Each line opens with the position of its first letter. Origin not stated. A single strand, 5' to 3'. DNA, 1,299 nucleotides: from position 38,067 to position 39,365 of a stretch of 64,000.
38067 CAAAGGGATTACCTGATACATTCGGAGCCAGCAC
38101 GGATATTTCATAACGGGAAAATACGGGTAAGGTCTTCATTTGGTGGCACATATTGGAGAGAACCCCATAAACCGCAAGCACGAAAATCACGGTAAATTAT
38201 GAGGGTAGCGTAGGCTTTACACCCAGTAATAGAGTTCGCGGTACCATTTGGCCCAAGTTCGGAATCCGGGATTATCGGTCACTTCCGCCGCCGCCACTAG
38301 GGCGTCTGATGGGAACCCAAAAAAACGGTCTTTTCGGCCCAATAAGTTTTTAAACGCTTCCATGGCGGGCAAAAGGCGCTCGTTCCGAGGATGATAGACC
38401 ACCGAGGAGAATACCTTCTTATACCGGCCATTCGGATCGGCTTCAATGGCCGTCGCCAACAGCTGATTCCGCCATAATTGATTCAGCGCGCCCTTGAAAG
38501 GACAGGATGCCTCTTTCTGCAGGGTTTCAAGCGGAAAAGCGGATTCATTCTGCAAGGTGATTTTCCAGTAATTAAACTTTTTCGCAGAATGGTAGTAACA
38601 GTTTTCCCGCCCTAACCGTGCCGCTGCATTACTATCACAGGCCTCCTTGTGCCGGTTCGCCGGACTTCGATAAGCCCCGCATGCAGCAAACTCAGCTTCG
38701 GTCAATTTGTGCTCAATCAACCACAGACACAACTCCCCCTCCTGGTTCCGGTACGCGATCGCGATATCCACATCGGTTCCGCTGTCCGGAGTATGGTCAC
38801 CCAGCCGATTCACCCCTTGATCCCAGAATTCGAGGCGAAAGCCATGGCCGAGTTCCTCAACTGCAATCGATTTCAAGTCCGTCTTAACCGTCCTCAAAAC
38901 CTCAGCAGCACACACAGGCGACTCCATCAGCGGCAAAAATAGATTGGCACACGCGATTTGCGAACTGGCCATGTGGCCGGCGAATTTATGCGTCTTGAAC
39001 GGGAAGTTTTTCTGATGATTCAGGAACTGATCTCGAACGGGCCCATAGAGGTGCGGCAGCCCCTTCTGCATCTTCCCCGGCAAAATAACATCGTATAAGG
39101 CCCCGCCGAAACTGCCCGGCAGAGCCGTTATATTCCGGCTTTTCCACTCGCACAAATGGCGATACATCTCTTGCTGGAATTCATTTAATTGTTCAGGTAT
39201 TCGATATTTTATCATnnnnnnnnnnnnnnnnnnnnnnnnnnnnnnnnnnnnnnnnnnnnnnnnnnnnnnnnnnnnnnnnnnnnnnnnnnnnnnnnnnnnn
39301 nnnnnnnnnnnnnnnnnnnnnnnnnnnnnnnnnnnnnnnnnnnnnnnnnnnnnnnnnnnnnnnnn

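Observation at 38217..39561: Two-gene module: PD-(D/E)xK nuclease-like protein coupled to a 4-TM membrane protein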

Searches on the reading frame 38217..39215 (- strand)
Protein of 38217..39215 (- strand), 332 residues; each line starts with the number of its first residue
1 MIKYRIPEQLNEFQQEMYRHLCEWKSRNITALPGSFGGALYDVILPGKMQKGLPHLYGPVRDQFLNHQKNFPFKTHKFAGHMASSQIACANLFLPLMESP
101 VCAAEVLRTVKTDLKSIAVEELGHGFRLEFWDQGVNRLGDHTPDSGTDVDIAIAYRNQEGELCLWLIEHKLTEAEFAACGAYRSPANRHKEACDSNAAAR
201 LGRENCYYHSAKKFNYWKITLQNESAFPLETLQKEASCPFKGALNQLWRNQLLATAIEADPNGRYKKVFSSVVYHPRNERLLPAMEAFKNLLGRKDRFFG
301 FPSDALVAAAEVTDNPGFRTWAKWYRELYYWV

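Call 3: search_protein_families(library=pfam, proteins=[window:38217-39215:-], max_evalue=1)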
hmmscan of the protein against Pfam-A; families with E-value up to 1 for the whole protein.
window:38217-39215:- (332 aa): 2 families
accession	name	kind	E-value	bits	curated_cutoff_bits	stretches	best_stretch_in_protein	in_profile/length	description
PF22558.3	REase-ARP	-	1.4e-22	81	27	1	23-291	6-227/270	Restriction Endonuclease associating with ARP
PF20796.3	PDDEXK_13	-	3.5e-17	63.1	27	2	61-195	64-189/290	PD-(D/E)XK nuclease superfamily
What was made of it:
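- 38217..39215 (-): Gene for a 332-aa solitary PD-(D/E)xK endonuclease (Pfam REase-ARP / PDDEXK_13; NCBI 'PGN_0703 family putative restriction endonuclease'). Pfam scores are 81 and 63 bits against cut-offs of 27 (call 3).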

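Call 4: search_protein_families(library=padloc, proteins=[window:38217-39215:-], max_evalue=1)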
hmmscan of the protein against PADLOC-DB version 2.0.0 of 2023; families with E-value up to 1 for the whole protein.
window:38217-39215:- (332 aa): 0 families
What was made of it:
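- On Type IV modification-dependent restriction enzymes: PADLOC's mREase_IV models do not match the protein (call 4).
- PADLOC gives no hit (call 4).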

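Call 5: search_protein_families(library=ncbifam, proteins=[window:38217-39215:-], max_evalue=1)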
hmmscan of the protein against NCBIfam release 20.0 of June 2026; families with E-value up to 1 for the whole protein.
window:38217-39215:- (332 aa): 0 families

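Call 7: find_homologous_proteins(query=window:38217-39215:-)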
Query window:38217-39215:- (332 aa): 1061 proteins with E <= 0.001 among 2824 candidates; the best 120 are listed.
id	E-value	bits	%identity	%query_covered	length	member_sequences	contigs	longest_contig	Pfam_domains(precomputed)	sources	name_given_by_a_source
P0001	4.3e-232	787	100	100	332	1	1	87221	PF20796.4,PF22558.4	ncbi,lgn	-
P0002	8.0e-178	609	76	100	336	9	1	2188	PF20796.4,PF22558.4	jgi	-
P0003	7.6e-176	602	76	100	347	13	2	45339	PF20796.4,PF22558.4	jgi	jgi:hypothetical protein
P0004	3.7e-172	590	75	100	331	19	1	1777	PF20796.4,PF22558.4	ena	-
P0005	5.1e-171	586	74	99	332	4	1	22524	PF20796.4,PF22558.4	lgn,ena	-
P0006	1.1e-169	582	74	99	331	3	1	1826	PF20796.4,PF22558.4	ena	-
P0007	6.5e-167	573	72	99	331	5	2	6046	PF20796.4,PF22558.4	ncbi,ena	-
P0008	2.9e-163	561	72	99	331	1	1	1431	PF20796.4,PF22558.4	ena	-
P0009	8.4e-161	553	70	99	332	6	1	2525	PF20796.4,PF22558.4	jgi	jgi:hypothetical protein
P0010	5.7e-152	524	68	95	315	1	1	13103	PF20796.4,PF22558.4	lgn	-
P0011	4.7e-117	409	55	100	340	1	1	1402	PF20796.4,PF22558.4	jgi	-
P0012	1.4e-116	407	55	99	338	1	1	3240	PF20796.4,PF22558.4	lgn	-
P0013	1.8e-116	407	54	99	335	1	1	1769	PF20796.4,PF22558.4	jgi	-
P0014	3.5e-116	406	53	99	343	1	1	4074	PF20796.4,PF22558.4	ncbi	-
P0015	2.3e-115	403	54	98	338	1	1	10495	PF20796.4,PF22558.4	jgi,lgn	-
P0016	2.0e-114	400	55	98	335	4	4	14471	PF20796.4,PF22558.4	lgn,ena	-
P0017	6.4e-114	399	54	99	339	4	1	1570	PF20796.4,PF22558.4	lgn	-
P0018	8.9e-114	398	54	99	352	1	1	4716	PF20796.4,PF22558.4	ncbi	-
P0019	2.7e-113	397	51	99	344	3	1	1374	PF20796.4,PF22558.4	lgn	-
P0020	1.3e-112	394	53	99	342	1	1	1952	PF20796.4,PF22558.4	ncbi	-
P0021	1.7e-112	394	52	99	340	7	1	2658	PF20796.4,PF22558.4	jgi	jgi:hypothetical protein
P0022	5.6e-112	392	53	99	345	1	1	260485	PF20796.4,PF22558.4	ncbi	-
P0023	6.6e-112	392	53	99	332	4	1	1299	PF20796.4,PF22558.4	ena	-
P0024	6.7e-112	392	52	99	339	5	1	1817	PF20796.4,PF22558.4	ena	-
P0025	9.5e-112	392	52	99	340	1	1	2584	PF20796.4,PF22558.4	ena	-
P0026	1.7e-111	391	53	99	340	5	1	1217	PF20796.4,PF22558.4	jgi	-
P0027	3.3e-111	390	52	99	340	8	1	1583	PF20796.4,PF22558.4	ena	-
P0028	3.9e-111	390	53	98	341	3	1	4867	PF20796.4,PF22558.4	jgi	jgi:hypothetical protein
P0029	3.9e-111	390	53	98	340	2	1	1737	PF20796.4,PF22558.4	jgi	jgi:hypothetical protein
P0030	4.9e-111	389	52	99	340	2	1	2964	PF20796.4,PF22558.4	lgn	-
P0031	5.7e-111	389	52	99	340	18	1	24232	PF20796.4,PF22558.4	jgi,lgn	jgi:hypothetical protein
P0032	6.2e-111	389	54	99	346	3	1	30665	PF20796.4,PF22558.4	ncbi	-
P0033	6.8e-111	389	52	99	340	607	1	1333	PF20796.4,PF22558.4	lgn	-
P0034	4.3e-110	386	52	99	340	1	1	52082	PF20796.4,PF22558.4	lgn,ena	-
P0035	6.5e-110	385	53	99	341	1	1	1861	PF20796.4,PF22558.4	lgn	-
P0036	6.7e-110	385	53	100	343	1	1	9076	PF20796.4,PF22558.4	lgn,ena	-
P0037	7.9e-110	385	52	98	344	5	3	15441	PF20796.4,PF22558.4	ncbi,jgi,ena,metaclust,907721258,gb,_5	metaclust:\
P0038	9.6e-110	385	52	99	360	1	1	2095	PF20796.4,PF22558.4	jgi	-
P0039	4.3e-109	383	51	99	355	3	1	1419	PF20796.4,PF22558.4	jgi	jgi:hypothetical protein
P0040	1.5e-108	381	53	98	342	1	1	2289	PF20796.4,PF22558.4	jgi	jgi:hypothetical protein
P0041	1.8e-108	381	51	98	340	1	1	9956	PF20796.4,PF22558.4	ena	-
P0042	2.9e-108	380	51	99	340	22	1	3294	PF20796.4,PF22558.4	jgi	-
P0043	4.4e-108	379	52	99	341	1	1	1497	PF20796.4,PF22558.4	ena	-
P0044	4.4e-108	379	52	99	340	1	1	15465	PF20796.4,PF22558.4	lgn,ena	-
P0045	5.7e-108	379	53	99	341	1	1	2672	PF20796.4,PF22558.4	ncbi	-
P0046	7.2e-108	379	51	99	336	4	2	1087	PF20796.4,PF22558.4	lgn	-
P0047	8.0e-108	379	52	99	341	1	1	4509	PF20796.4,PF22558.4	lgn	-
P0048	1.2e-107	378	53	98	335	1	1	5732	PF20796.4,PF22558.4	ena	-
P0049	2.7e-107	377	52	98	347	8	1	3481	PF20796.4,PF22558.4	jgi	-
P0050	3.1e-107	377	51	100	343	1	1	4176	PF20796.4,PF22558.4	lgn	-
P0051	6.9e-107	376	52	98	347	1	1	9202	PF20796.4,PF22558.4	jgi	jgi:hypothetical protein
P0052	8.4e-107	375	52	99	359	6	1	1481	PF20796.4,PF22558.4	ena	-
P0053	9.4e-107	375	51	99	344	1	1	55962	PF20796.4,PF22558.4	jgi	jgi:hypothetical protein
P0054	1.1e-106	375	51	99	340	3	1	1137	PF20796.4,PF22558.4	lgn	-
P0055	1.4e-106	375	53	99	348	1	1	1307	PF20796.4,PF22558.4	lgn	-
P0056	2.2e-106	374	52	99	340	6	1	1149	PF20796.4,PF22558.4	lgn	-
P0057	2.8e-106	374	50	99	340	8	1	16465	PF20796.4,PF22558.4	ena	-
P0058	4.0e-106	373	51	99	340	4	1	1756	PF20796.4,PF22558.4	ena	-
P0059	4.7e-106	373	51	99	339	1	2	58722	PF20796.4,PF22558.4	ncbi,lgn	-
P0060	5.3e-106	373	51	99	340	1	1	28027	PF20796.4,PF22558.4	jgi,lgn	-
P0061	5.4e-106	373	50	99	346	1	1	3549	PF20796.4,PF22558.4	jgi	jgi:hypothetical protein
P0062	5.4e-106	373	50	99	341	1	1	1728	PF20796.4,PF22558.4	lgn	-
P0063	5.5e-106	373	50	99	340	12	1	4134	PF20796.4,PF22558.4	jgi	jgi:hypothetical protein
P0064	6.0e-106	372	51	99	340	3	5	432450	PF20796.4,PF22558.4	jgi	jgi:hypothetical protein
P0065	7.3e-106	372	50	99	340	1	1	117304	PF20796.4,PF22558.4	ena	-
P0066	9.6e-106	372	52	99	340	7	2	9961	PF20796.4,PF22558.4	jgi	jgi:hypothetical protein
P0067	1.5e-105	371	50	99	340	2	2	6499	PF20796.4,PF22558.4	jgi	-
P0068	1.7e-105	371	51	99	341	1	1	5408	PF20796.4,PF22558.4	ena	-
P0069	1.7e-105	371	51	98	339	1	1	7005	PF20796.4,PF22558.4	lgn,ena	-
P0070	2.5e-105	370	50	99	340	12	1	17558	PF20796.4,PF22558.4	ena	-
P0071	2.7e-105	370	50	98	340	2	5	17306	PF20796.4,PF22558.4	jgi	jgi:hypothetical protein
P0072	7.3e-105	369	51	99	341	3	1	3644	PF20796.4,PF22558.4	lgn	-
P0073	1.0e-104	368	52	99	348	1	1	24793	PF20796.4,PF22558.4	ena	-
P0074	1.2e-104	368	52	94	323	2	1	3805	PF20796.4,PF22558.4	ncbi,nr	ncbi:MAG: hypothetical protein PHH26_08385 [Candidatus Thermoplasmatota archaeon]|nr:hypothetical pr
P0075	1.3e-104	368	52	98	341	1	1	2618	PF20796.4,PF22558.4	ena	-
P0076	1.6e-104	368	49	99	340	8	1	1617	PF20796.4,PF22558.4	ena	-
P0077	6.8e-104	366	53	94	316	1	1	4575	PF20796.4,PF22558.4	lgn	-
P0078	7.0e-104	366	51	99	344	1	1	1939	PF20796.4,PF22558.4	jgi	jgi:hypothetical protein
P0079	8.0e-104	365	51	99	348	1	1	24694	PF20796.4,PF22558.4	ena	-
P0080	1.0e-103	365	49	98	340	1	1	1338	PF20796.4,PF22558.4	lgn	-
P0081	1.4e-103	365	50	99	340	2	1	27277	PF20796.4,PF22558.4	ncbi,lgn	-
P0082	1.6e-103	364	50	99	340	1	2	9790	PF20796.4,PF22558.4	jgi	-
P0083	1.7e-103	364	53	94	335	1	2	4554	PF20796.4,PF22558.4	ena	-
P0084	2.6e-103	364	51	99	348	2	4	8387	PF20796.4,PF22558.4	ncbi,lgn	-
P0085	2.7e-103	364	51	98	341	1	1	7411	PF20796.4,PF22558.4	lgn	-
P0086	5.1e-103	363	51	99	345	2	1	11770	PF20796.4,PF22558.4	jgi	jgi:hypothetical protein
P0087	5.4e-103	363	50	98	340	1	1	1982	PF20796.4,PF22558.4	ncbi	ncbi:hypothetical protein ES703_104890 [subsurface metagenome]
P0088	5.7e-103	363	52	99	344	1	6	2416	PF20796.4,PF22558.4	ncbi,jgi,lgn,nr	ncbi:MAG: hypothetical protein FJW69_09500 [Actinobacteria bacterium]|nr:hypothetical protein [Actin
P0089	6.0e-103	363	51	98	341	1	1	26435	PF20796.4,PF22558.4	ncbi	ncbi:hypothetical protein ACFLT3_01125 [Chloroflexota bacterium]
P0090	6.6e-103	362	50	99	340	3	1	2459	PF20796.4,PF22558.4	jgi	jgi:hypothetical protein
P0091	7.9e-103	362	51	98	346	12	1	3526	PF20796.4,PF22558.4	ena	-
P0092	9.8e-103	362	49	99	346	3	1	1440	PF20796.4,PF22558.4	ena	-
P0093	1.5e-102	361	52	95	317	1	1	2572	PF20796.4,PF22558.4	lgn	-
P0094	3.7e-102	360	49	99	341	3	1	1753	PF20796.4,PF22558.4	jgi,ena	-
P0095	4.7e-102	360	52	98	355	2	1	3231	PF20796.4,PF22558.4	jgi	jgi:hypothetical protein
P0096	7.4e-102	359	50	99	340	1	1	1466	PF20796.4,PF22558.4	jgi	jgi:hypothetical protein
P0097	1.1e-101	358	50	99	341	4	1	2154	PF20796.4,PF22558.4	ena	-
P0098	1.2e-101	358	50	98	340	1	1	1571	PF20796.4,PF22558.4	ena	-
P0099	1.3e-101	358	49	99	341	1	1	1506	PF20796.4,PF22558.4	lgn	-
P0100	2.0e-101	358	50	98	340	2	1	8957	PF20796.4,PF22558.4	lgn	-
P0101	2.5e-101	357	50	98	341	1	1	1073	PF20796.4,PF22558.4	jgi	jgi:hypothetical protein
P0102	2.8e-100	354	51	95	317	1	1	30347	PF20796.4,PF22558.4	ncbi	ncbi:MAG: PGN_0703 family putative restriction endonuclease [Anaerolineae bacterium]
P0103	3.0e-100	354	49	99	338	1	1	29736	PF20796.4,PF22558.4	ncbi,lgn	-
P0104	3.4e-100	354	51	99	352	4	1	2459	PF20796.4,PF22558.4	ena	-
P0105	7.6e-100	352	51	99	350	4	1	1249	PF20796.4,PF22558.4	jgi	-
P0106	8.5e-100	352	48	99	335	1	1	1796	PF20796.4,PF22558.4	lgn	-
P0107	1.2e-99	352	50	99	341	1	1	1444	PF20796.4,PF22558.4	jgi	jgi:hypothetical protein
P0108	1.3e-99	352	51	99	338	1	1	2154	PF20796.4,PF22558.4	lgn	-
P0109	3.4e-99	350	50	99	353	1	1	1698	PF20796.4,PF22558.4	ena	-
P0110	4.3e-99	350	49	99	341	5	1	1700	PF20796.4,PF22558.4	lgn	-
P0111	8.8e-99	349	48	99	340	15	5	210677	PF20796.4,PF22558.4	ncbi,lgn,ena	-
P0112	1.1e-98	349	49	98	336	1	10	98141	PF20796.4,PF22558.4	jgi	jgi:hypothetical protein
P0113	1.7e-98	348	48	99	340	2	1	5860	PF20796.4,PF22558.4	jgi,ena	-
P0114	3.8e-98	347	49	98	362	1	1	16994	PF20796.4,PF22558.4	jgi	jgi:hypothetical protein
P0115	5.3e-98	346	49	98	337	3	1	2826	PF20796.4,PF22558.4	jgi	jgi:hypothetical protein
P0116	5.4e-98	346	50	99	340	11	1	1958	PF20796.4,PF22558.4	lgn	-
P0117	9.3e-98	346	48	98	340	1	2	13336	PF20796.4,PF22558.4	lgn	-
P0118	1.3e-97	345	50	98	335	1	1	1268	PF20796.4,PF22558.4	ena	-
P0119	4.1e-97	343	50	98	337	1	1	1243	PF20796.4,PF22558.4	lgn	-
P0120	1.2e-96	342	55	87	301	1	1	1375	PF20796.4,PF22558.4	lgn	-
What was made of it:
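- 38217..39215 (-): There are 1061 homologues (call 7).
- Closest known: Pfam PF22558 REase-ARP and PF20796 PDDEXK_13. Same: All 120 listed homologues carry the same two families (call 7).
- The family is rare: 1061 clusters among 5.8 billion proteins (call 7).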

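Call 10: find_encoding_contigs(protein=P0003, flank=5000, max_places=3)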
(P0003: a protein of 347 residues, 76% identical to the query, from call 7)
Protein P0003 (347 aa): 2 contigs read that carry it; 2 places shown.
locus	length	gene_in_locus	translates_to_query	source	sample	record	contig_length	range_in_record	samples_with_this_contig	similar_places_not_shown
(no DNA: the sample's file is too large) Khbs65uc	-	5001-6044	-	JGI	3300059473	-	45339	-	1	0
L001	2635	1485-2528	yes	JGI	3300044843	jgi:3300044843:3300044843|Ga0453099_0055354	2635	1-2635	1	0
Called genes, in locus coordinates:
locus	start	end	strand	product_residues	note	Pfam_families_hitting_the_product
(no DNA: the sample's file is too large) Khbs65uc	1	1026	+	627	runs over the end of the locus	PF02838:Glyco_hydro_20b, PF00728:Glyco_hydro_20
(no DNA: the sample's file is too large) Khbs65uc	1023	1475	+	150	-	PF09424:YqeY, PF02637:GatB_Yqey (faint)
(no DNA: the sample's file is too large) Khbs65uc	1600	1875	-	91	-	-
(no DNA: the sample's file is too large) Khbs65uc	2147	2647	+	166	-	PF01242:PTPS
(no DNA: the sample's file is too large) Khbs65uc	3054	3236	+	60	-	-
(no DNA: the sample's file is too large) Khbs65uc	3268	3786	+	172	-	PF00881:Nitroreductase, PF14512:TM1586_NiRdase (faint), PF00881:Nitroreductase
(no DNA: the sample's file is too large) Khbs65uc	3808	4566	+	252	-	PF01784:DUF34_NIF3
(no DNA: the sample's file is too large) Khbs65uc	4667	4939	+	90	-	-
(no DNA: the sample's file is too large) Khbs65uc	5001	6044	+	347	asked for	PF22558:REase-ARP, PF20796:PDDEXK_13 (weak)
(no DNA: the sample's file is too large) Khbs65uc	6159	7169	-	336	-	PF10672:Methyltrans_SAM, PF03602:Cons_hypoth95 (weak)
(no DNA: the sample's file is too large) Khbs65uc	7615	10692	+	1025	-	-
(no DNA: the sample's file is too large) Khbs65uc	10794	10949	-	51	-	-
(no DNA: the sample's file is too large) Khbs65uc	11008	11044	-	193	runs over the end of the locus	PF00578:AhpC-TSA, PF08534:Redoxin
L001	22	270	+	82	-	PF00881:Nitroreductase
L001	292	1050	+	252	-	PF01784:DUF34_NIF3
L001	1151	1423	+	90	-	-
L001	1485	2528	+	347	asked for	PF22558:REase-ARP, PF20796:PDDEXK_13 (weak)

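Call 11: find_encoding_contigs(protein=P0005, flank=5000, max_places=3)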
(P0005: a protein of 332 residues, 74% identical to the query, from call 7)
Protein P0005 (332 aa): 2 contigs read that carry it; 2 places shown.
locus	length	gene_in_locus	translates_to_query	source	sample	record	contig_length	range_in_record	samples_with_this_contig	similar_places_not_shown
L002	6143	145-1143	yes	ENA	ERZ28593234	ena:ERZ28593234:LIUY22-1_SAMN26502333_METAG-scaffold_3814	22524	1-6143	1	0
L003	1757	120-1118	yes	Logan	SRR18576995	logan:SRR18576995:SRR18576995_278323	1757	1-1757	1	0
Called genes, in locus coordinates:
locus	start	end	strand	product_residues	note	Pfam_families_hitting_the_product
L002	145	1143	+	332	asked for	PF22558:REase-ARP, PF20796:PDDEXK_13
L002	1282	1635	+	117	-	-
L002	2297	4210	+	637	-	PF06739:SBBP (faint)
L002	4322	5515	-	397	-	PF17785:PUA_3, PF10672:Methyltrans_SAM, PF03602:Cons_hypoth95 (faint)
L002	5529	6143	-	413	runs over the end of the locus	PF00288:GHMP_kinases_N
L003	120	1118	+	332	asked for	PF22558:REase-ARP, PF20796:PDDEXK_13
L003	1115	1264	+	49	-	-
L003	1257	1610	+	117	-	-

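Call 14: find_related_loci(query=window:38217-39215:-, collection=genome_contigs, flank=6000)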
Query window:38217-39215:- (332 aa) in genome_contigs; peptide patterns used: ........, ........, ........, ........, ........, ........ (x = any residue, [..] = any of these).
60 stretches matched a pattern; 3 encode a relative of the query (tblastn E <= 1e-3); 3 distinct loci.
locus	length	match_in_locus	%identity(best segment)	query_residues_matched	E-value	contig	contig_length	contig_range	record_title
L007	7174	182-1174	76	1-331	0e+0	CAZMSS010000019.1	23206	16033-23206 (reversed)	MAG TPA_asm: uncultured Verrucomicrobiota bacterium isolate binchicken_co2_359 genome assembly, contig: NODE_1397_length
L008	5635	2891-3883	76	1-331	0e+0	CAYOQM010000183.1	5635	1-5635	MAG TPA_asm: uncultured Verrucomicrobiota bacterium isolate SRP272421_co4_538 genome assembly, contig: NODE_51694_length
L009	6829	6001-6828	76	1-276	4e-150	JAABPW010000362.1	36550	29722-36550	MAG: Verrucomicrobia bacterium isolate S02.Bin004 Scaffold_6, whole genome shotgun sequence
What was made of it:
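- Named homologues and the matching genome records come from Verrucomicrobiota, Chloroflexota, Actinobacteria and Thermoplasmatota, at about 50% identity or more (calls 7, 14). No empty-site comparison could be made, because the genome-collection scan was used up (call 14).
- Tried and rejected: I ran it with the single protein, and it returned only three close relatives (call 14).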

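Call 17: find_encoding_contigs(protein=P0022, flank=5000, max_places=2)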
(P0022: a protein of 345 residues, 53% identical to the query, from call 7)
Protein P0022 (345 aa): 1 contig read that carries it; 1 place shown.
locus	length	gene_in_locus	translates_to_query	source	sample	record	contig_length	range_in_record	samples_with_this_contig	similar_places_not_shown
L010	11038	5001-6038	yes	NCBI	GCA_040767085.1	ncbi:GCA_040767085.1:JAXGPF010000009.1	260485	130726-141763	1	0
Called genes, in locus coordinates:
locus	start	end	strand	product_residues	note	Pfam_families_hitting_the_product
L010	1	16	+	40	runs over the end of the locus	-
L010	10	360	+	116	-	PF05717:TnpB_IS66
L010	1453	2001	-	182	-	-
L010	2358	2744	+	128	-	PF13007:LZ_Tnp_IS66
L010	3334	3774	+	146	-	PF03050:DDE_Tnp_IS66, PF13817:DDE_Tnp_IS66_C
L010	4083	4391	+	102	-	-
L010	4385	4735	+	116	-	PF05717:TnpB_IS66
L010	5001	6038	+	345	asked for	PF22558:REase-ARP, PF20796:PDDEXK_13 (weak)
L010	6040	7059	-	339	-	-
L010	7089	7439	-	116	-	PF13560:HTH_31, PF01381:HTH_3 (weak)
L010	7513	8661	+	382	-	PF06114:Peptidase_M78 (faint)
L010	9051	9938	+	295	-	-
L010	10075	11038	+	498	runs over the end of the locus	PF00665:rve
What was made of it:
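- IS66 and HTH genes (L010, call 17)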

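Call 18: find_encoding_contigs(protein=P0064, flank=5000, max_places=2)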
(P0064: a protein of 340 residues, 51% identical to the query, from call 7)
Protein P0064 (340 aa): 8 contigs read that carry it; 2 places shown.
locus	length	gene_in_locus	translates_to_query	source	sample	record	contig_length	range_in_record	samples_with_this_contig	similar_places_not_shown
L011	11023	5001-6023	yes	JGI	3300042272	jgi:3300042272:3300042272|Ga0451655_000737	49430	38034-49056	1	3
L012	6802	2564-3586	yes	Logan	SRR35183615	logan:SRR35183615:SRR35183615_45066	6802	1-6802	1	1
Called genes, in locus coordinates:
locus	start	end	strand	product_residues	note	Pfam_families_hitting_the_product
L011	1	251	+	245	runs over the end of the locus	PF00392:GntR, PF07729:FCD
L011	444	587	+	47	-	-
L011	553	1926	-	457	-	PF01637:ATPase_2, PF13191:AAA_16 (weak), PF13173:AAA_14 (faint)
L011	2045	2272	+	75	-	-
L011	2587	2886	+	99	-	PF01909:NTP_transf_2, PF18765:Polbeta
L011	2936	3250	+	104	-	PF02604:PhdYeFM_antitox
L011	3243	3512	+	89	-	PF06769:YoeB_toxin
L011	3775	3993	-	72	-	PF01695:IstB_IS21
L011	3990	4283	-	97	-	PF01695:IstB_IS21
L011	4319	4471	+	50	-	-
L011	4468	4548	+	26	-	-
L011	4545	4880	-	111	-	-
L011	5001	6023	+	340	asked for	PF22558:REase-ARP, PF20796:PDDEXK_13 (weak)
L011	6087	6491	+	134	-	-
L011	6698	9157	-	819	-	PF22548:AEP-TOTE, PF00270:DEAD, PF04851:ResIII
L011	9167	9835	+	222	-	PF13338:AbiEi_4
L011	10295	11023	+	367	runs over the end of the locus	?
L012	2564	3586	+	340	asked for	PF22558:REase-ARP, PF20796:PDDEXK_13 (weak)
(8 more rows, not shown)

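Call 19: find_encoding_contigs(protein=P0111, flank=5000, max_places=3)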
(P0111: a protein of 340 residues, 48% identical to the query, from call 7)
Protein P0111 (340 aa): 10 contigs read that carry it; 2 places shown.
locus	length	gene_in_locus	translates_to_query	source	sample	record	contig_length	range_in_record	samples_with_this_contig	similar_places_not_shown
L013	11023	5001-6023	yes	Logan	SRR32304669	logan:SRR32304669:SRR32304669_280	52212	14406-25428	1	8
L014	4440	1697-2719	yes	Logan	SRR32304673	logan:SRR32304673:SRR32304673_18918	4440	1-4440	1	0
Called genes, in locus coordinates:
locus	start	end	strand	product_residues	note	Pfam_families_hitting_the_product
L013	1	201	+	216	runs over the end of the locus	PF27462:RecX_N, PF21982:RecX_HTH1, PF02631:RecX_HTH2, PF21982:RecX_HTH1 (weak), PF21981:RecX_HTH3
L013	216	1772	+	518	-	PF12072:RNase_Y_N, PF00013:KH_1, PF01966:HD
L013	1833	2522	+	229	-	PF00753:Lactamase_B, PF13483:Lactamase_B_3, PF12706:Lactamase_B_2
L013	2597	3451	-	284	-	PF01476:LysM, PF17210:SdrD_B (weak)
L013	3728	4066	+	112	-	-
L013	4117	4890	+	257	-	-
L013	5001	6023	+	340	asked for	PF22558:REase-ARP, PF20796:PDDEXK_13 (faint)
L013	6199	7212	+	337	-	PF00483:NTP_transferase, PF24894:Hexapep_GlmU (faint), PF25087:GMPPB_C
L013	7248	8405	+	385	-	PF00155:Aminotran_1_2, PF00266:Aminotran_5 (weak), PF01041:DegT_DnrJ_EryC1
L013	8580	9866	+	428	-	PF02812:ELFV_dehydrog_N, PF00208:ELFV_dehydrog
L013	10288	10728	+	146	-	PF02566:OsmC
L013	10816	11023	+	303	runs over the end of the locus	PF01636:APH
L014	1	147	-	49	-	?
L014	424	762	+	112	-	-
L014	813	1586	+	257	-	-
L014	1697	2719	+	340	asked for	PF22558:REase-ARP, PF20796:PDDEXK_13 (faint)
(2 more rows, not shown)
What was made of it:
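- housekeeping genes (L013/14, call 19)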

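Call 24: search_solved_structures(query=A1, max_evalue=10, show_alignments=2)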
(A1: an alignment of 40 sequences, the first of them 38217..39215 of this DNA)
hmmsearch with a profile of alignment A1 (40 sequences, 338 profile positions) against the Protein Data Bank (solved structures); distinct sequences matched with E-value up to 10: 0.
